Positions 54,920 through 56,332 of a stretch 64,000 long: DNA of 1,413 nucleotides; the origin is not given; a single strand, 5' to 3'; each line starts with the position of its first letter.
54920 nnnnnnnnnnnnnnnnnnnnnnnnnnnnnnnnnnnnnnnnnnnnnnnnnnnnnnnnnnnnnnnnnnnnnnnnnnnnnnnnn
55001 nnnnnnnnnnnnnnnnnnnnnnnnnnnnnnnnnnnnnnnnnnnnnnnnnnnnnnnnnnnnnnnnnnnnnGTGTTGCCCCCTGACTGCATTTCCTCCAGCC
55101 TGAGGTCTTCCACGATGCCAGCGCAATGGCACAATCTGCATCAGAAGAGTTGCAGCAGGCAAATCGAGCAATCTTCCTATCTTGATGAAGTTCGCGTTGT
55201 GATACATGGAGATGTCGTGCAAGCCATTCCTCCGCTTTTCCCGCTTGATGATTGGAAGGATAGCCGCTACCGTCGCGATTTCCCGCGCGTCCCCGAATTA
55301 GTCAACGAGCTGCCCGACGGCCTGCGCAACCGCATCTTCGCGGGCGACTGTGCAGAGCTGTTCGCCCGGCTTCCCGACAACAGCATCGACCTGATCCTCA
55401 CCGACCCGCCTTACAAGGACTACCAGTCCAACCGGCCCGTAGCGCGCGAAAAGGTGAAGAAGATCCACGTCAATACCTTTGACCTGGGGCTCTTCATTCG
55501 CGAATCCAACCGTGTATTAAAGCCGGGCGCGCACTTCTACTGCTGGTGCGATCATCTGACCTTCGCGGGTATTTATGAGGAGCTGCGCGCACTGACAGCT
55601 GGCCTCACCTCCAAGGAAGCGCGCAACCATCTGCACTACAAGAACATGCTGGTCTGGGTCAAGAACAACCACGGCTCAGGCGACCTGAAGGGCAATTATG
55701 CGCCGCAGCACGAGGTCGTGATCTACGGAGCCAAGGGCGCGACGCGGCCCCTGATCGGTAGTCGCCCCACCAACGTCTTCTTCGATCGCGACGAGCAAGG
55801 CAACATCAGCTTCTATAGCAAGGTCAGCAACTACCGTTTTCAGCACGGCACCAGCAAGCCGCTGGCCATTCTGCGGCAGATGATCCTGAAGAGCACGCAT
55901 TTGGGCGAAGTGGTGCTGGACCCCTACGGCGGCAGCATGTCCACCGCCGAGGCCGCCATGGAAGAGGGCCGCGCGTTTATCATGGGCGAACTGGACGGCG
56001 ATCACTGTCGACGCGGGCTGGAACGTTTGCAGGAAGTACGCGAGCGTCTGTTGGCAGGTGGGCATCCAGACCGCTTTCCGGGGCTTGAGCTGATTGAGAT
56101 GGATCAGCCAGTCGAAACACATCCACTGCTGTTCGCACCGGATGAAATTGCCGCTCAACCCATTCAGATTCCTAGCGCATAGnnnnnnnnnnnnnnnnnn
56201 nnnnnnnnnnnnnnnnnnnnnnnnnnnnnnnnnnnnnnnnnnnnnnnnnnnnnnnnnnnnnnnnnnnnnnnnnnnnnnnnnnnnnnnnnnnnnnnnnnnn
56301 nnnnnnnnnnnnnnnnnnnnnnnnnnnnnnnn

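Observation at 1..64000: Strong over-representation of the heptamer GTATCAC (extended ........), about 8-10-fold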

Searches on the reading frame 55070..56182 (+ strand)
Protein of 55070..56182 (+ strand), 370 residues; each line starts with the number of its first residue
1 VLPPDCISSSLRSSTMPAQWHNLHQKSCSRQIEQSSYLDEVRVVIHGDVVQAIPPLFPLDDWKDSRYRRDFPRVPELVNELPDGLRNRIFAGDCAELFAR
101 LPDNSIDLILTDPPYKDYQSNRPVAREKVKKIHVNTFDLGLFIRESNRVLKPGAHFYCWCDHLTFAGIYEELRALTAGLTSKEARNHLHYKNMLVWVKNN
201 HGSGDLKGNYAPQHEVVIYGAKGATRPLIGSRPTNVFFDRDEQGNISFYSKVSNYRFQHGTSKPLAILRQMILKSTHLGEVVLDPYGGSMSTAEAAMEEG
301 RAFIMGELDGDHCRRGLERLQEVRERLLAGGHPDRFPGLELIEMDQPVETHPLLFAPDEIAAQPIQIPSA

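Call 8: search_protein_families(library=pfam, proteins=[window:55070-56182:+])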
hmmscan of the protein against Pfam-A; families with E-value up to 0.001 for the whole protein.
window:55070-56182:+ (370 aa): 1 family
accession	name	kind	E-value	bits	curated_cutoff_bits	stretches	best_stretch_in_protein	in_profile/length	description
PF01555.25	N6_N4_Mtase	-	2.3e-22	80.5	26.7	1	106-314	1-217/221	DNA methylase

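Call 28: find_homologous_proteins(query=window:55070-56182:+)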
Query window:55070-56182:+ (370 aa): 3234 proteins with E <= 0.001 among 8000 candidates; the best 120 are listed.
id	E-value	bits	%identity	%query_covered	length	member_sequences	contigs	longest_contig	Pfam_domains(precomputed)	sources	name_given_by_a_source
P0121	9.1e-210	714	100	82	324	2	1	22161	PF01555.25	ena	-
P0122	1.9e-186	638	88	84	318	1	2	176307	PF01555.25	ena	-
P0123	2.3e-121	423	72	68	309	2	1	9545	PF01555.25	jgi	jgi:site-specific DNA-methyltransferase (adenine-specific)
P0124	2.5e-120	420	74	66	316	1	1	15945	PF01555.25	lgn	-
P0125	6.1e-120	419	71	67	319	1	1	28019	PF01555.25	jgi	jgi:site-specific DNA-methyltransferase (adenine-specific)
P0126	2.6e-118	413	71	67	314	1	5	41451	PF01555.25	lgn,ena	-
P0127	1.1e-117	411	68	68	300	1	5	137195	PF01555.25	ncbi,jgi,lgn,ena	-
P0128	3.5e-117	410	68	69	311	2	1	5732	PF01555.25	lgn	-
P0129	4.3e-117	409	69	70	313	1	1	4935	PF01555.25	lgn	-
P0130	6.7e-117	409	70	68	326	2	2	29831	PF01555.25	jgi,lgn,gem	-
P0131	1.0e-115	405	70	66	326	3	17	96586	PF01555.25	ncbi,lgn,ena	-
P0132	1.9e-115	404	66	75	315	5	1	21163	PF01555.25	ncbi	-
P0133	2.0e-114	401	68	68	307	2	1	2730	PF01555.25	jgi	jgi:site-specific DNA-methyltransferase (adenine-specific)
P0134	2.4e-114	400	68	68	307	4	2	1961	PF01555.25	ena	-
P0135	9.9e-114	398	63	76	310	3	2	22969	PF01555.25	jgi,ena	jgi:site-specific DNA-methyltransferase (adenine-specific)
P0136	1.2e-113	398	70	66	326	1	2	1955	PF01555.25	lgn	-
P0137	3.6e-112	393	66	70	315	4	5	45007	PF01555.25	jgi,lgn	jgi:site-specific DNA-methyltransferase (adenine-specific)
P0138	1.8e-107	378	65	63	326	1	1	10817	PF01555.25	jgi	jgi:site-specific DNA-methyltransferase (adenine-specific)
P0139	5.1e-106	373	60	73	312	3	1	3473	PF01555.25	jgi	jgi:site-specific DNA-methyltransferase (adenine-specific)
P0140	4.2e-91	324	62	64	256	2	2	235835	PF01555.25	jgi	-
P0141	5.2e-88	314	60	65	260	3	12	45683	PF01555.25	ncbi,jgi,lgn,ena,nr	ncbi:MAG: site-specific DNA-methyltransferase [Calditrichaeota bacterium]|nr:site-specific DNA-methy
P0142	7.3e-88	313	57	65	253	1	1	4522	PF01555.25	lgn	-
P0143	1.7e-87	312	55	68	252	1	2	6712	PF01555.25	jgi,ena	-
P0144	1.8e-87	312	58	64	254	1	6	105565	PF01555.25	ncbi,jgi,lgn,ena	-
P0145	2.2e-87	312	57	65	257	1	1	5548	PF01555.25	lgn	-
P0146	5.6e-87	310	55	67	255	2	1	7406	PF01555.25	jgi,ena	-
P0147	7.0e-87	310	57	66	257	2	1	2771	PF01555.25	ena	-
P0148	7.1e-87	310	60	64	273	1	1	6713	PF01555.25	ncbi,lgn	-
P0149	8.0e-87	310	58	65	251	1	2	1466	PF01555.25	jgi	jgi:site-specific DNA-methyltransferase (adenine-specific)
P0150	1.3e-86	309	57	64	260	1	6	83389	PF01555.25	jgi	-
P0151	1.7e-86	309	56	64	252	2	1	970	PF01555.25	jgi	-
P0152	1.9e-85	305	57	64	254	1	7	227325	PF01555.25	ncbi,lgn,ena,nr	ncbi:site-specific DNA-methyltransferase [bacterium]|nr:site-specific DNA-methyltransferase [bacteri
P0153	2.0e-85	305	55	67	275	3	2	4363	PF01555.25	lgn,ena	-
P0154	3.7e-85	304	58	64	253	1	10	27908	PF01555.25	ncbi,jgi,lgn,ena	-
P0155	5.7e-85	304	56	64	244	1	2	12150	PF01555.25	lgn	-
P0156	1.6e-84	302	57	65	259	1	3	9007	PF01555.25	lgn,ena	-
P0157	1.6e-84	302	52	68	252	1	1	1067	PF01555.25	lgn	-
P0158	3.0e-84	301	58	67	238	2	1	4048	PF01555.25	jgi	jgi:site-specific DNA-methyltransferase (adenine-specific)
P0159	1.2e-83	299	56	64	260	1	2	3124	PF01555.25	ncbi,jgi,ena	-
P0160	1.3e-83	299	53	67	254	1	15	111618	PF01555.25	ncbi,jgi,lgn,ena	-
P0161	1.6e-83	299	57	67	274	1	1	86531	PF01555.25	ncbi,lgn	-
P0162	1.8e-83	299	61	62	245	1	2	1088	PF01555.25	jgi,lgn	-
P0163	9.8e-83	296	57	65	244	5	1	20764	PF01555.25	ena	-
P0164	1.2e-82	296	56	64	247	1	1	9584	PF01555.25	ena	-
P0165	1.6e-82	296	57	63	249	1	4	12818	PF01555.25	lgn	-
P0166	5.8e-82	294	55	67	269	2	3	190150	PF01555.25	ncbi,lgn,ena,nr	ncbi:MAG: site-specific DNA-methyltransferase [Calditrichaeota bacterium]|nr:site-specific DNA-methy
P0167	1.6e-81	292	60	63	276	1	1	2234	PF01555.25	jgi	jgi:site-specific DNA-methyltransferase (adenine-specific)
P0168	2.0e-81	292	60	65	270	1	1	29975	PF01555.25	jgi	jgi:site-specific DNA-methyltransferase (adenine-specific)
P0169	3.6e-81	291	58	63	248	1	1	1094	PF01555.25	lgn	-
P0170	6.7e-81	290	55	64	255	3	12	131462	PF01555.25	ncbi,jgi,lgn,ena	-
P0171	7.2e-81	290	58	65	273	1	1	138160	PF01555.25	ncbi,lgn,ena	-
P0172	1.6e-80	289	55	67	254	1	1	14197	PF01555.25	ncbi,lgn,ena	-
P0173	1.7e-80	289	54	64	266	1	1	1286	PF01555.25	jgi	jgi:site-specific DNA-methyltransferase (adenine-specific)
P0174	3.3e-80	288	55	62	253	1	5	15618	PF01555.25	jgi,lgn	-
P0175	6.1e-80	287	55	64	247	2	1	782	PF01555.25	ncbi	-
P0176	6.5e-80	287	54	65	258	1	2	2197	PF01555.25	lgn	-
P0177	1.3e-79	286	52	67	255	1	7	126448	PF01555.25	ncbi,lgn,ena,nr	ncbi:site-specific DNA-methyltransferase [bacterium]|nr:site-specific DNA-methyltransferase [bacteri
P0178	1.8e-79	286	52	68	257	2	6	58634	PF01555.25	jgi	-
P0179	1.8e-79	286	53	66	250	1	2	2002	PF01555.25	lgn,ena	-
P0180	2.6e-79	285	57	67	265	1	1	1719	PF01555.25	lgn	-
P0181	2.6e-79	285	56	64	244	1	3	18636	PF01555.25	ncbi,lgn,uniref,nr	ncbi:site-specific DNA-methyltransferase [Patescibacteria group bacterium]|uniref:Putative methyltra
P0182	2.8e-79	285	57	66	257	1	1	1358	PF01555.25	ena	-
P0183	4.4e-79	284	56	65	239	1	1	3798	PF01555.25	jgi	jgi:site-specific DNA-methyltransferase (adenine-specific)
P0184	6.9e-79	284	53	65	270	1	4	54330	PF01555.25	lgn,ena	-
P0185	1.2e-78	283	55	65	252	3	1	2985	PF01555.25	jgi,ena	-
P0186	2.0e-78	282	55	63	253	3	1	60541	PF01555.25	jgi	-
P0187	5.4e-78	281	51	65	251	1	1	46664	PF01555.25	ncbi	-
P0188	6.9e-78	280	54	66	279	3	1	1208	PF01555.25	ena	-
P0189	7.9e-78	280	56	65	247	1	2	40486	PF01555.25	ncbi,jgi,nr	ncbi:MAG: site-specific DNA-methyltransferase [Candidatus Zixiibacteriota bacterium]|nr:MAG: site-sp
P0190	1.3e-77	279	55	66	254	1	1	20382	PF01555.25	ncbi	-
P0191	1.5e-77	279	55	63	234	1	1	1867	PF01555.25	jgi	jgi:site-specific DNA-methyltransferase (adenine-specific)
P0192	2.1e-77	279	54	63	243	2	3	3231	PF01555.25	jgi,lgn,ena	-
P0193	3.0e-77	278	57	65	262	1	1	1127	PF03602.22,PF01555.25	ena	-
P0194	3.4e-77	278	54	68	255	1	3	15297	PF01555.25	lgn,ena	-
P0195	6.8e-77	277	55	66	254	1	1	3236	PF01555.25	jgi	jgi:site-specific DNA-methyltransferase (adenine-specific)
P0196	7.1e-77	277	54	67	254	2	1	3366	PF03602.22,PF01555.25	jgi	jgi:site-specific DNA-methyltransferase (adenine-specific)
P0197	8.0e-77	277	54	66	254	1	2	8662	PF01555.25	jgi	-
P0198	1.1e-76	276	52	65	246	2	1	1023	PF01555.25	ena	-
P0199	1.5e-76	276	54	66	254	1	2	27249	PF03602.22,PF01555.25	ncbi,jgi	-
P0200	1.8e-76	276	54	66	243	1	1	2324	PF01555.25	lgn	-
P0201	2.0e-76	276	54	65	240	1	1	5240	PF01555.25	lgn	-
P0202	2.2e-76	275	53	63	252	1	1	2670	PF01555.25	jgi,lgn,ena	-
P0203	2.6e-76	275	51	67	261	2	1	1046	PF01555.25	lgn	-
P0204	4.6e-76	274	56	66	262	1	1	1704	PF01555.25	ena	-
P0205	5.1e-76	274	55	67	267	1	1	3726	PF03602.22,PF01555.25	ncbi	-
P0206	1.4e-75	273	54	64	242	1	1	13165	PF01555.25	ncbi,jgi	jgi:site-specific DNA-methyltransferase (adenine-specific)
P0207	3.4e-74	268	53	68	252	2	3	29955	PF03602.22,PF01555.25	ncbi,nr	ncbi:site-specific DNA-methyltransferase [bacterium]|nr:site-specific DNA-methyltransferase [bacteri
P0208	3.7e-74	268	54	66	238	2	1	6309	PF01555.25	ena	-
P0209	4.5e-74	268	54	63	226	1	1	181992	PF01555.25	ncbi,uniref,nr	ncbi:site-specific DNA-methyltransferase [candidate division LCP-89 bacterium B3_LCP]|uniref:Methylt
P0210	5.5e-74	267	54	65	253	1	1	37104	PF01555.25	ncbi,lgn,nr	ncbi:MAG: site-specific DNA-methyltransferase [bacterium]|nr:site-specific DNA-methyltransferase [ba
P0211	6.2e-74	267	54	65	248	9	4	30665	PF01555.25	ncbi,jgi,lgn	-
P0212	6.7e-74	267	53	67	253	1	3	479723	PF01555.25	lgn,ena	-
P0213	7.3e-74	267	52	66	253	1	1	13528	PF01170.25,PF01555.25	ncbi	-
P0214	1.5e-73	266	50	68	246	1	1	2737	PF01555.25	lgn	-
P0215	1.9e-73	266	57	63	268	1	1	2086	PF01555.25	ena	-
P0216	2.6e-73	265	52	66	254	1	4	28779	PF01555.25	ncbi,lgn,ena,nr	ncbi:hypothetical protein ISS30_01310 [bacterium]|nr:hypothetical protein [bacterium]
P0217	3.3e-73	265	52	65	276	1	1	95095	PF03602.22,PF01555.25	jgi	jgi:site-specific DNA-methyltransferase (adenine-specific)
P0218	4.3e-73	265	52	66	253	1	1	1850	PF01555.25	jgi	jgi:site-specific DNA-methyltransferase (adenine-specific)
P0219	8.8e-73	264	54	67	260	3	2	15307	PF01555.25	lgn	-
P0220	2.1e-72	262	49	64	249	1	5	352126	PF01555.25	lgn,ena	-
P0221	2.3e-72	262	56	61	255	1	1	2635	PF01555.25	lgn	-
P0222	2.5e-72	262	57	62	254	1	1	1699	PF01555.25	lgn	-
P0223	2.5e-72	262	54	65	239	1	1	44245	PF01555.25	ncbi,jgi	jgi:site-specific DNA-methyltransferase (adenine-specific)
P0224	2.7e-72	262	58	61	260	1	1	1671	PF01555.25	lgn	-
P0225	1.4e-71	260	51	67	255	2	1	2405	PF01555.25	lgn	-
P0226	3.6e-71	258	55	63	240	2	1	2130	PF01555.25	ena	-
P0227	4.2e-71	258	55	65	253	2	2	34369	PF01555.25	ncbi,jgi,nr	ncbi:MAG: site-specific DNA-methyltransferase [Calditrichaeota bacterium]|nr:site-specific DNA-methy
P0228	4.3e-71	258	51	66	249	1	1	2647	PF01555.25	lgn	-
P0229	6.3e-69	251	53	69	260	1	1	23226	PF01555.25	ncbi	-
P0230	9.9e-69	250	52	63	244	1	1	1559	PF01555.25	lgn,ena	-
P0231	2.3e-67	246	60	54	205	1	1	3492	PF01555.25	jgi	-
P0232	3.6e-67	245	56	61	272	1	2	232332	PF01555.25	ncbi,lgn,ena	-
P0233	4.5e-67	245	49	64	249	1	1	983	PF01555.25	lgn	-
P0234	1.2e-66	243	48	64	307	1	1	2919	PF01555.25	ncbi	ncbi:MAG: site-specific DNA-methyltransferase [Calditrichota bacterium]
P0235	1.8e-66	243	51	65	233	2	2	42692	PF01555.25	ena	-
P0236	8.4e-66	241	50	64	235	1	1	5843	PF01555.25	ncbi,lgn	-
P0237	3.1e-65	239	54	64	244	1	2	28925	PF01555.25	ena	-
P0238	3.9e-65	238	51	64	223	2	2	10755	PF01555.25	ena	-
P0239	6.9e-65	238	51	64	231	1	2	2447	PF01555.25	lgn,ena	-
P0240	1.2e-64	237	49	65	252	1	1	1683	PF01555.25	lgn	-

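Call 29: search_solved_structures(query=window:55070-56182:+, max_evalue=0.001)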
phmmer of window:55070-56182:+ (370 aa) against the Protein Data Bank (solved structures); distinct sequences matched with E-value up to 0.001: 10.
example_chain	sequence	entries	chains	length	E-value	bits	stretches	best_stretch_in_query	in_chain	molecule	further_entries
8urk_A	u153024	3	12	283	5.3e-13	51.9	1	230-321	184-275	Methyltransferase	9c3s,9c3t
9c3u_A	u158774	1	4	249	1.3e-12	50.6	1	230-320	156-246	Methyltransferase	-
6pbd_A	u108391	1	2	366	7.2e-12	48.2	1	89-322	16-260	Modification methylase CcrMI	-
1nw8_A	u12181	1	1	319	8.9e-10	41.3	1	253-305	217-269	MODIFICATION METHYLASE RSRI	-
1eg2_A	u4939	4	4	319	1e-09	41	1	253-305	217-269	MODIFICATION METHYLASE RSRI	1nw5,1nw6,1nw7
5hek_A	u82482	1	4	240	1.2e-07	34.3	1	104-320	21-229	Adenine specific DNA methyltransferase (DpnA)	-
5hfj_A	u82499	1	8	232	1.5e-07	33.9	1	104-320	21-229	Adenine specific DNA methyltransferase (DpnA)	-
2zie_A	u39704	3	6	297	4.8e-07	32.3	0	69-156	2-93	Putative modification methylase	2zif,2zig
8s9n_A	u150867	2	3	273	6.6e-07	31.8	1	87-319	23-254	DNA cytosine-N4 methyltransferase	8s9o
8s9m_A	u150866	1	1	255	6.7e-07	31.8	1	87-319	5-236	DNA cytosine-N4 methyltransferase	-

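Call 30: find_encoding_contigs(protein=P0122, flank=10000, max_places=3)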
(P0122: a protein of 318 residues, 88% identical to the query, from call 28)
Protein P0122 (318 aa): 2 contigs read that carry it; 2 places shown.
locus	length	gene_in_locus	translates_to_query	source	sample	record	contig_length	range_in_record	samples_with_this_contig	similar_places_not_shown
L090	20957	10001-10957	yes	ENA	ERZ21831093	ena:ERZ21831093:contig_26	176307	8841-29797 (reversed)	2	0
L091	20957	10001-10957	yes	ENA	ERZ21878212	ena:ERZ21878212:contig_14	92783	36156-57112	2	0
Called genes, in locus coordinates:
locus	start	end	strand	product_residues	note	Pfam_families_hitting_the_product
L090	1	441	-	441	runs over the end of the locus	PF26550:Tricorn_2nd, PF26549:Tricorn_N, PF07676:PD40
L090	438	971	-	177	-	PF07027:DUF1318 (weak)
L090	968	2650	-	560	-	-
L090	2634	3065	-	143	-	-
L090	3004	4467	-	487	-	PF05359:DUF748 (weak)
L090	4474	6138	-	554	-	PF02769:AIRS_C, PF00586:AIRS, PF02769:AIRS_C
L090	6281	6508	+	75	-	-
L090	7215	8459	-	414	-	PF13229:Beta_helix (faint), PF18962:Por_Secre_tail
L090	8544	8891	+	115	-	-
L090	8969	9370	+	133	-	-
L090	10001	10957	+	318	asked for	PF01555:N6_N4_Mtase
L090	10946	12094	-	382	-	PF04055:Radical_SAM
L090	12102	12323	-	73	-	PF00919:UPF0004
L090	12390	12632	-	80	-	-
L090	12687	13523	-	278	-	PF00575:S1, PF21710:Spt6_S1 (faint), PF17092:PCB_OB (faint), PF00575:S1, PF23459:S1_RRP5, PF00575:S1, PF23459:S1_RRP5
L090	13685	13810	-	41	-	-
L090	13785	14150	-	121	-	-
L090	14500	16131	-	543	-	PF00932:LTD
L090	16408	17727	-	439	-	PF00155:Aminotran_1_2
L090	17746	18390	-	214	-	PF01553:Acyltransferase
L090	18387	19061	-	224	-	PF13189:Cytidylate_kin2 (faint), PF02224:Cytidylate_kin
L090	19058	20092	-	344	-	PF01479:S4, PF00849:PseudoU_synth_2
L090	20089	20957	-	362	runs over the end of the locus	PF04079:SMC_ScpB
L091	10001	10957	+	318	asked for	PF01555:N6_N4_Mtase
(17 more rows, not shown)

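Call 31: find_encoding_contigs(protein=P0127, flank=10000, max_places=2)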
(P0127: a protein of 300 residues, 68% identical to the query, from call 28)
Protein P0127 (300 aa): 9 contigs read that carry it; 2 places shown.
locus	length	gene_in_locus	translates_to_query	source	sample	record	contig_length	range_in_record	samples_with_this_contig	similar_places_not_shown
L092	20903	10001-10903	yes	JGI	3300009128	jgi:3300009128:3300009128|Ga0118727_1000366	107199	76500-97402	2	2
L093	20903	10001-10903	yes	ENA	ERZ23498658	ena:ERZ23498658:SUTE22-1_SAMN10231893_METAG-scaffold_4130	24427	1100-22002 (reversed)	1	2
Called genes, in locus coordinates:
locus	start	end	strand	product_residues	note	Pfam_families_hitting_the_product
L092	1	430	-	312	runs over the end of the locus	PF07719:TPR_2 (faint), PF13432:TPR_16 (weak)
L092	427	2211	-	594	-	PF13584:BatD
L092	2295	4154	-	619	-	PF00092:VWA, PF13519:VWA_2, PF07719:TPR_2 (faint), PF13181:TPR_8 (faint), PF13414:TPR_11 (weak), PF13432:TPR_16 (weak), PF14559:TPR_19, PF00515:TPR_1 (weak), +2 more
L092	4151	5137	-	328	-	PF07584:BatA, PF00092:VWA, PF06707:DUF1194 (faint), PF13519:VWA_2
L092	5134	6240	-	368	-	-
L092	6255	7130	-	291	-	PF01882:DUF58, PF13519:VWA_2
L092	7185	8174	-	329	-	PF20030:bpMoxR, PF07726:AAA_3, PF07728:AAA_5, PF17863:AAA_lid_2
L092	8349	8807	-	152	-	PF13174:TPR_6 (faint)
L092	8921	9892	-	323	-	PF04055:Radical_SAM, PF13186:SPASM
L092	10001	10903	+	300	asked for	PF01555:N6_N4_Mtase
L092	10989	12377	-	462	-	PF00128:Alpha-amylase, PF14701:hDGE_amylase (weak), PF00128:Alpha-amylase (weak), PF16657:Malt_amylase_C (weak)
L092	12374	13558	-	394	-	PF00266:Aminotran_5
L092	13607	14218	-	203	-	PF00719:Pyrophosphatase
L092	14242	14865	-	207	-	PF11845:Tll0287-like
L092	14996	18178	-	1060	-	PF03065:Glyco_hydro_57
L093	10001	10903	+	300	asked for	PF01555:N6_N4_Mtase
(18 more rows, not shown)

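Call 32: find_encoding_contigs(protein=P0131, flank=10000, max_places=2)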
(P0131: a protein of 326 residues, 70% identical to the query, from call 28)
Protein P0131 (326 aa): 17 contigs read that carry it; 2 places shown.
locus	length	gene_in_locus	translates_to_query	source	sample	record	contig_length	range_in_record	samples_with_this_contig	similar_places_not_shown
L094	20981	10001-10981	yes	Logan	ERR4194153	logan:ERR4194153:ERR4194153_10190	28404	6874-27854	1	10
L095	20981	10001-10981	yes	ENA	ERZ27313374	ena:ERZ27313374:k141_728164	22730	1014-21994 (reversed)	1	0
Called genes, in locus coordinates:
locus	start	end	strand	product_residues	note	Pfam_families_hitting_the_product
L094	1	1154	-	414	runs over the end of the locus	PF05036:SPOR (weak)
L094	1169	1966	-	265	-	PF13432:TPR_16 (weak)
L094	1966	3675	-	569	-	PF13584:BatD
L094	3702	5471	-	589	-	PF00092:VWA, PF13519:VWA_2, PF07719:TPR_2 (faint), PF13432:TPR_16 (weak), PF00515:TPR_1 (faint), PF13181:TPR_8 (faint), PF13414:TPR_11 (faint)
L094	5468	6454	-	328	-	PF00092:VWA, PF06707:DUF1194 (faint), PF13519:VWA_2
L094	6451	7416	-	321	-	-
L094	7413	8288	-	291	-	PF01882:DUF58, PF13519:VWA_2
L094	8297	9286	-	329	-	PF20030:bpMoxR, PF05496:RuvB_N (faint), PF07726:AAA_3, PF07728:AAA_5, PF17863:AAA_lid_2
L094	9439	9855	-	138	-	PF13174:TPR_6 (weak)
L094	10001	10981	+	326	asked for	PF01555:N6_N4_Mtase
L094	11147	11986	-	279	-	PF00892:EamA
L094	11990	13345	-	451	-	PF00128:Alpha-amylase, PF14871:GHL6 (weak), PF00128:Alpha-amylase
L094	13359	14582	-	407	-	PF00266:Aminotran_5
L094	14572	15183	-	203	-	PF00719:Pyrophosphatase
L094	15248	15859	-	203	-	PF11845:Tll0287-like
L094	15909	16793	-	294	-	PF00892:EamA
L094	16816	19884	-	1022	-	PF03065:Glyco_hydro_57, PF16760:CBM53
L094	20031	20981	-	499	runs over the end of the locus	?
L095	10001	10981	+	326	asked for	PF01555:N6_N4_Mtase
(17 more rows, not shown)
